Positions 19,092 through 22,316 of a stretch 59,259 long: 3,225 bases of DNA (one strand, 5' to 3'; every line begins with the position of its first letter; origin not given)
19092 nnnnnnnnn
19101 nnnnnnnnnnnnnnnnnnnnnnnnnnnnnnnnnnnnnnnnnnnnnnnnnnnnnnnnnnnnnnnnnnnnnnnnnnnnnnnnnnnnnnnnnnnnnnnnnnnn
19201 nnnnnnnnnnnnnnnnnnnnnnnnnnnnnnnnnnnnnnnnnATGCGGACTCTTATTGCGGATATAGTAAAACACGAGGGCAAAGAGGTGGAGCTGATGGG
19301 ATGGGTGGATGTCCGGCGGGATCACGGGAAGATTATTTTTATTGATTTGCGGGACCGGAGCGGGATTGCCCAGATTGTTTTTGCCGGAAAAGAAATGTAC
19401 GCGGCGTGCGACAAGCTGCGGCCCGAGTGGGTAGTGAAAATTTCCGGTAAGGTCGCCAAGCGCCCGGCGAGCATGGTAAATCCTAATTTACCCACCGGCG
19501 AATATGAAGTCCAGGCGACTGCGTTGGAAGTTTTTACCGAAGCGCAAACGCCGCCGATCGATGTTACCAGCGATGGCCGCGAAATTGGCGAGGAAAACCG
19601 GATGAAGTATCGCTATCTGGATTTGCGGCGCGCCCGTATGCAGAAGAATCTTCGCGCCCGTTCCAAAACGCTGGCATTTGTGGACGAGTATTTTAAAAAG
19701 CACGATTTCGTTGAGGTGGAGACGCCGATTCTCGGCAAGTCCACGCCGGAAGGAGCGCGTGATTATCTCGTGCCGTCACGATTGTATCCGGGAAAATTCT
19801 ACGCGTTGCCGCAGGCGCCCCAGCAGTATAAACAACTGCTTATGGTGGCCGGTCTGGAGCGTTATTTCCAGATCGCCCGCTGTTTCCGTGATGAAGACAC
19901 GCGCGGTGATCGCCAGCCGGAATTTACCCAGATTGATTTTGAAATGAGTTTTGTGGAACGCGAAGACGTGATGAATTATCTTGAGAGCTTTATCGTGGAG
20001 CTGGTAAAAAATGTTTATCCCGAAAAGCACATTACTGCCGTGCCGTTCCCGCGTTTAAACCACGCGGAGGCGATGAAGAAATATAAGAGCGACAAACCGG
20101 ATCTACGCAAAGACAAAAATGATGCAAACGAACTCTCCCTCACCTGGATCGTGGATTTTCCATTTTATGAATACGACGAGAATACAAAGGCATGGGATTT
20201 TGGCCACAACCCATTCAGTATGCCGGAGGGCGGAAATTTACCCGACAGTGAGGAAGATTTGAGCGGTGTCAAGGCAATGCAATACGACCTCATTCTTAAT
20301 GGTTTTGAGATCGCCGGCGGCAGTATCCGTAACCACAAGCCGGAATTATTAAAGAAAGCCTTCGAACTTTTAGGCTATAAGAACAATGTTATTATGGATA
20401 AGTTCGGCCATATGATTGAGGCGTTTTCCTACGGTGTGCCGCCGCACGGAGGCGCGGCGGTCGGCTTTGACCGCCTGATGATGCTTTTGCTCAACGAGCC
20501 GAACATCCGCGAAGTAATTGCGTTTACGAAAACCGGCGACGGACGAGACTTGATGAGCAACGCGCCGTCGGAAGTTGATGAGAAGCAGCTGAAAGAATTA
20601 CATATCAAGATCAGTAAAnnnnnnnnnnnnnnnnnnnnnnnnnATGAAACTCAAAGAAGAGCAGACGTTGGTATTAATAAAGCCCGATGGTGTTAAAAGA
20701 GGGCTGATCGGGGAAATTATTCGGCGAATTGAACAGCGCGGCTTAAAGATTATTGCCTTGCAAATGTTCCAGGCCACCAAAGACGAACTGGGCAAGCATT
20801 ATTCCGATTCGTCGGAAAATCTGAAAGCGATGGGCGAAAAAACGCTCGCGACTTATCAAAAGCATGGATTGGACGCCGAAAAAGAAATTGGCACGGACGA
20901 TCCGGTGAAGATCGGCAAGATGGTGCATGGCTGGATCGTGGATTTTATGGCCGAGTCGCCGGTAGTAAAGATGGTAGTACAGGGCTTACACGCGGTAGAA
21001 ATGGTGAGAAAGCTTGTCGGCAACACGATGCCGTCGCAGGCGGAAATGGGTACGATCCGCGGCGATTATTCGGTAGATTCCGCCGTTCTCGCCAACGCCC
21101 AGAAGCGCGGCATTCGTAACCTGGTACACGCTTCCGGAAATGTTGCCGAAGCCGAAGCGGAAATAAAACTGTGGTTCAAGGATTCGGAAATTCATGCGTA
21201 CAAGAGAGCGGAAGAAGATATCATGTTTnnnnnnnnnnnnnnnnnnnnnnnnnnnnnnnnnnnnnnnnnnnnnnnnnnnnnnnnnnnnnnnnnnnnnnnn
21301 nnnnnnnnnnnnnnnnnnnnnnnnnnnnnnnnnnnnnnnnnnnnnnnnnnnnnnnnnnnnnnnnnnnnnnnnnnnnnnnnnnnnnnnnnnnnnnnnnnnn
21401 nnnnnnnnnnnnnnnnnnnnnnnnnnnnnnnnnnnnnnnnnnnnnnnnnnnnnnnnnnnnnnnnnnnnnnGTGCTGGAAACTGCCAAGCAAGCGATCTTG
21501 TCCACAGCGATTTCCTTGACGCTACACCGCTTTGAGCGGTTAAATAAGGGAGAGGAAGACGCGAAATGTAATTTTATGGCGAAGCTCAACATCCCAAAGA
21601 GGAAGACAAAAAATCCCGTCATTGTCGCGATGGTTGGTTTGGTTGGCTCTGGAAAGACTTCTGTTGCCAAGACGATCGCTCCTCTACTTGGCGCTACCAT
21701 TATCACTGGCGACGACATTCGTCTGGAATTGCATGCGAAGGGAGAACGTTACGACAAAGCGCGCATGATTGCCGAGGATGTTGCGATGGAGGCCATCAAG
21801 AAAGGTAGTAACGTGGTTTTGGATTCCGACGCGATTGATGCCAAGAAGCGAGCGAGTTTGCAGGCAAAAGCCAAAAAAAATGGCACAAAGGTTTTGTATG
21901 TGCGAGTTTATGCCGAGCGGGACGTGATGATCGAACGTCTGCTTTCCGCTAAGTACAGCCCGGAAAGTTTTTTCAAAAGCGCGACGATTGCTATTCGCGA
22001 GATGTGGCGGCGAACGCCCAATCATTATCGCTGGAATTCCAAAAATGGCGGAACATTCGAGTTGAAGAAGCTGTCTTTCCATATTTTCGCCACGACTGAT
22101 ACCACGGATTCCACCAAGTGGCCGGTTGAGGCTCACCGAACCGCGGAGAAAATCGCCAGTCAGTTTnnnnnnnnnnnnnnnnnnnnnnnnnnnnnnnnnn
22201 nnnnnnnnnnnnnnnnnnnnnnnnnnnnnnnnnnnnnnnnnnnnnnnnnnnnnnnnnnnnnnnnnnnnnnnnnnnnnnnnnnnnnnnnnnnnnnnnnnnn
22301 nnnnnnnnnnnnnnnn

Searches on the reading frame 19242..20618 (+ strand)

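Call 49: search_protein_families(library=pfam, proteins=[window:19242-20618:+], max_evalue=0.001)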
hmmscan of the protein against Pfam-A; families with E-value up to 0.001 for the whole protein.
window:19242-20618:+ (459 aa): 3 families
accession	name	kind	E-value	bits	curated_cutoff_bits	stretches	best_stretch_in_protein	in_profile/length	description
PF00152.25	tRNA-synt_2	-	1.4e-113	379.5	25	1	117-431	2-307/308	tRNA synthetases class II (D, K and N)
PF01336.31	tRNA_anti-codon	-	2.2e-17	63.2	27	1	16-97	1-74/75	OB-fold nucleic acid binding domain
PF01409.25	tRNA-synt_2d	-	0.00036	20.5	19.8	0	207-262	104-157/246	tRNA synthetases class II core domain (F)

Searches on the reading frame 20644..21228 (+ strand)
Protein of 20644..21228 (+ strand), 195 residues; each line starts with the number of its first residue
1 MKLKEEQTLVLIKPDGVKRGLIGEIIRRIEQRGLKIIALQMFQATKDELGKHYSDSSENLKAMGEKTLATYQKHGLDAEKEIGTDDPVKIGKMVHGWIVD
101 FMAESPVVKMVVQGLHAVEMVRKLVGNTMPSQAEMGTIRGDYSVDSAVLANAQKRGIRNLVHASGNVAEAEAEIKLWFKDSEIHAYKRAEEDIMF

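Call 49: search_protein_families(library=pfam, proteins=[window:20644-21228:+], max_evalue=0.001)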
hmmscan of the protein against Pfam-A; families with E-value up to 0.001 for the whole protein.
window:20644-21228:+ (195 aa): 1 family
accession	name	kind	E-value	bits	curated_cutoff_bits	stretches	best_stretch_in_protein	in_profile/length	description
PF00334.24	NDK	-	2e-39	135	27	2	91-183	53-135/135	Nucleoside diphosphate kinase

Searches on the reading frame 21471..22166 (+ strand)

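Call 49: search_protein_families(library=pfam, proteins=[window:21471-22166:+], max_evalue=0.001)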
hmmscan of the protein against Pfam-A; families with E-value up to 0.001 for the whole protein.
window:21471-22166:+ (232 aa): 5 families
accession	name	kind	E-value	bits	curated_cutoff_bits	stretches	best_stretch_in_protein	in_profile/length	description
PF13671.12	AAA_33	-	2e-11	44.8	27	1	52-158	2-116/143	AAA domain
PF06414.18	Zeta_toxin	-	1.3e-06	28.4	22.3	1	45-156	12-139/199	Zeta toxin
PF13207.12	AAA_17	-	8.6e-05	23.3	27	1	55-161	1-123/136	AAA domain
PF13238.12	AAA_18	-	0.00024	22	29.4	1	53-165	2-116/128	AAA domain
PF01591.24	6PF2K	-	0.00024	20.9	27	0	43-71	7-35/223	6-phosphofructo-2-kinase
